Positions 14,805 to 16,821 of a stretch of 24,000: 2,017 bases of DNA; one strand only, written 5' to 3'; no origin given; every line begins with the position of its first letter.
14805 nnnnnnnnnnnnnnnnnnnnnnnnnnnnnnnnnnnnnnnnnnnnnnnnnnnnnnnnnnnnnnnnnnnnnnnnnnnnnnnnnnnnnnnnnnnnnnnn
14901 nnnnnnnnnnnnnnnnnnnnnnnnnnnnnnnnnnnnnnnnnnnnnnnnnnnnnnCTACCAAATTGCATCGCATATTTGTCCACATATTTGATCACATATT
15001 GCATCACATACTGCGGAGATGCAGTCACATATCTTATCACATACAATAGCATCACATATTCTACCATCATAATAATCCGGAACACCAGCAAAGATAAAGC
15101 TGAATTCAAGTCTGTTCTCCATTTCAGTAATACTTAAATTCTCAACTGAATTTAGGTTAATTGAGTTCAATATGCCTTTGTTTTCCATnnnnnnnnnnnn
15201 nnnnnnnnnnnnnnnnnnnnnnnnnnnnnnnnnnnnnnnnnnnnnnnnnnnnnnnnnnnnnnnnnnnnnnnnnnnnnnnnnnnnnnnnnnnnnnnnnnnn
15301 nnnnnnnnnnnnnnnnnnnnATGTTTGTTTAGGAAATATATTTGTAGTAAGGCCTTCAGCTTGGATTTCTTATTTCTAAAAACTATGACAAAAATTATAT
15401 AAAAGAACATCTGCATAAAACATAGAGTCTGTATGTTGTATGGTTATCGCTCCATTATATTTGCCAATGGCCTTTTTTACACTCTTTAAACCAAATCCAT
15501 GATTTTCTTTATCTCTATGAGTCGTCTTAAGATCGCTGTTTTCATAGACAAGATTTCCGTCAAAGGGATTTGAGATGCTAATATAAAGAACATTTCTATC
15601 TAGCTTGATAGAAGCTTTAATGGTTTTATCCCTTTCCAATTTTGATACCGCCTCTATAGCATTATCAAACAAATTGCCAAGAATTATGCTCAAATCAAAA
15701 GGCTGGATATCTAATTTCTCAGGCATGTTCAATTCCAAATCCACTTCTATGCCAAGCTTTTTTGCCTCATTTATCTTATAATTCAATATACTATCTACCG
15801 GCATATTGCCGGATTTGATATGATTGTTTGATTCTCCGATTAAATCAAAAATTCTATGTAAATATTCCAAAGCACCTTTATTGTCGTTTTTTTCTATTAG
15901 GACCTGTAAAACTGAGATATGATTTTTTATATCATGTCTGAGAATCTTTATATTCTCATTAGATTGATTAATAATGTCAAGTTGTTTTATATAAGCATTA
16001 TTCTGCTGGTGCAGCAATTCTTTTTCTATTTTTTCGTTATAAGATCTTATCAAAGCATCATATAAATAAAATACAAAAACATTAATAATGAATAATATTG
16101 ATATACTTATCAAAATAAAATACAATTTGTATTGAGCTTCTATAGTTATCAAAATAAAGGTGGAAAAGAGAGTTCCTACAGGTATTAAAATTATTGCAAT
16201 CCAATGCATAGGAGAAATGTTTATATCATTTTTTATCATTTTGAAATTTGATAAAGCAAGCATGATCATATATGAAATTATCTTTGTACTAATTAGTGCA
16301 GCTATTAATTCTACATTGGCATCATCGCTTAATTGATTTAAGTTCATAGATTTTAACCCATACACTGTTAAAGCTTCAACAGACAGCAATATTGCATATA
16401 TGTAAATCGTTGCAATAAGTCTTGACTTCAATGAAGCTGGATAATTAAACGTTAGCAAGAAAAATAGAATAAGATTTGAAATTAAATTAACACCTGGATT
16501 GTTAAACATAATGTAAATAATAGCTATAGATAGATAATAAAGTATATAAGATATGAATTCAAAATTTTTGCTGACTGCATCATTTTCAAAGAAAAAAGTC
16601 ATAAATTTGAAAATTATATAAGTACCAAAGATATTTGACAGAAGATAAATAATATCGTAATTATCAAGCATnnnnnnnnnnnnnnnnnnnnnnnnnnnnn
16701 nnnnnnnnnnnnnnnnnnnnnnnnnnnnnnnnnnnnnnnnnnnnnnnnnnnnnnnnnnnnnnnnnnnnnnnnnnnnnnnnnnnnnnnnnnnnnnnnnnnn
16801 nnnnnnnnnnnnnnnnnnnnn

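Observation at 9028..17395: Quorum-sensing-wired radical-SAM RiPP cluster making Cys-Asp tetrad-repeat peptides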

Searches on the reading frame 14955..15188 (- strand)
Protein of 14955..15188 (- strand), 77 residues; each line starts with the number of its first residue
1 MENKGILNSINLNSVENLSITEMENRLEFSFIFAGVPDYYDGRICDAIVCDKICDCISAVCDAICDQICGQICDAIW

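Call 3: search_protein_families(library=ncbifam, proteins=[window:14955-15188:-], max_evalue=0.01)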
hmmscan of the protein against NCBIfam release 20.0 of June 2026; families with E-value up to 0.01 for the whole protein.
window:14955-15188:- (77 aa): 0 families

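Call 4: search_protein_families(library=pfam, proteins=[window:14955-15188:-], max_evalue=0.01)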
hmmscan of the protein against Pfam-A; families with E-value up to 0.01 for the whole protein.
window:14955-15188:- (77 aa): 0 families

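Call 77: find_homologous_proteins(query=window:14955-15188:-, max_evalue=0.01)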
Query window:14955-15188:- (77 aa): 4 proteins with E <= 0.01 among 4 candidates.
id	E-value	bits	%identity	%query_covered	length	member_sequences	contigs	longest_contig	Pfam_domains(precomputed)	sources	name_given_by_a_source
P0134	8.6e-45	168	100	100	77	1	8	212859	-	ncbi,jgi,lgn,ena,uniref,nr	ncbi:hypothetical protein [Lutispora thermophila]|uniref:Uncharacterized protein n=1 Tax=Lutispora t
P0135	1.5e-30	122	79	97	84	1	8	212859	-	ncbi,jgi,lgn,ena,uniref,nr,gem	ncbi:hypothetical protein [Lutispora thermophila]|uniref:Uncharacterized protein n=1 Tax=Lutispora t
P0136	3.2e-25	105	73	100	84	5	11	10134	-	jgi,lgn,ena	-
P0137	3.1e-20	90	56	94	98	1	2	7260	-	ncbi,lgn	-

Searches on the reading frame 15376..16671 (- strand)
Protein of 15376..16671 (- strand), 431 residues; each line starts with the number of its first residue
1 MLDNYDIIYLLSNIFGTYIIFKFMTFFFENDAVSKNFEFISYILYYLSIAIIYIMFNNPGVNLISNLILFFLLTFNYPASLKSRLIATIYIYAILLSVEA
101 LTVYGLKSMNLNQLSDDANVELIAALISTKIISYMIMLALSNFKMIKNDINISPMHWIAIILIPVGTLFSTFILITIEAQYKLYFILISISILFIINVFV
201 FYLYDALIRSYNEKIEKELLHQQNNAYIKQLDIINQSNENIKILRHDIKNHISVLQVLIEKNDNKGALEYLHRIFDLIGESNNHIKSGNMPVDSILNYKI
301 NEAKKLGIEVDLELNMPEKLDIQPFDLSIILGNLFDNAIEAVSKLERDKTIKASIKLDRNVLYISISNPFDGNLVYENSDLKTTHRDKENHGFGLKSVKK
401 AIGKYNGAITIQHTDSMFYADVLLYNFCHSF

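Call 3: search_protein_families(library=ncbifam, proteins=[window:15376-16671:-], max_evalue=0.01)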
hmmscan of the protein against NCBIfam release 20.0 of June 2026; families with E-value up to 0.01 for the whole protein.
window:15376-16671:- (431 aa): 3 families
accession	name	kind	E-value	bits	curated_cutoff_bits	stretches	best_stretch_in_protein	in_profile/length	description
NF008298.1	PRK11086.1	subfamily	1.8e-09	36.6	520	1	228-416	320-514/529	DcuS/MalK family sensor histidine kinase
NF046015.1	HisKinAgrCStaph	equivalog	1.1e-06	28.1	500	1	37-401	24-392/414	quorum-sensing sensor histidine kinase AgrC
NF038334.1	malate_HK_MalK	exception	3.6e-06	25.9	800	1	307-411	401-509/533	malate sensor histidine kinase MalK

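Call 4: search_protein_families(library=pfam, proteins=[window:15376-16671:-], max_evalue=0.01)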
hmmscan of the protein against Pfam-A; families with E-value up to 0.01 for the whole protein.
window:15376-16671:- (431 aa): 3 families
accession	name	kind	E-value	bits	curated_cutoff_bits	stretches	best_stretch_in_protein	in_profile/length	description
PF14501.12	HATPase_c_5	-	9e-25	87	22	1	322-424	1-101/102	GHKL domain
PF02518.31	HATPase_c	-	4e-05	24.5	26.4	1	326-414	5-96/111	Histidine kinase-, DNA gyrase B-, and HSP90-like ATPase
PF14689.11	SPOB_a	-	0.0026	17.8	28.1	1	232-280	7-55/62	Sensor_kinase_SpoOB-type, alpha-helical domain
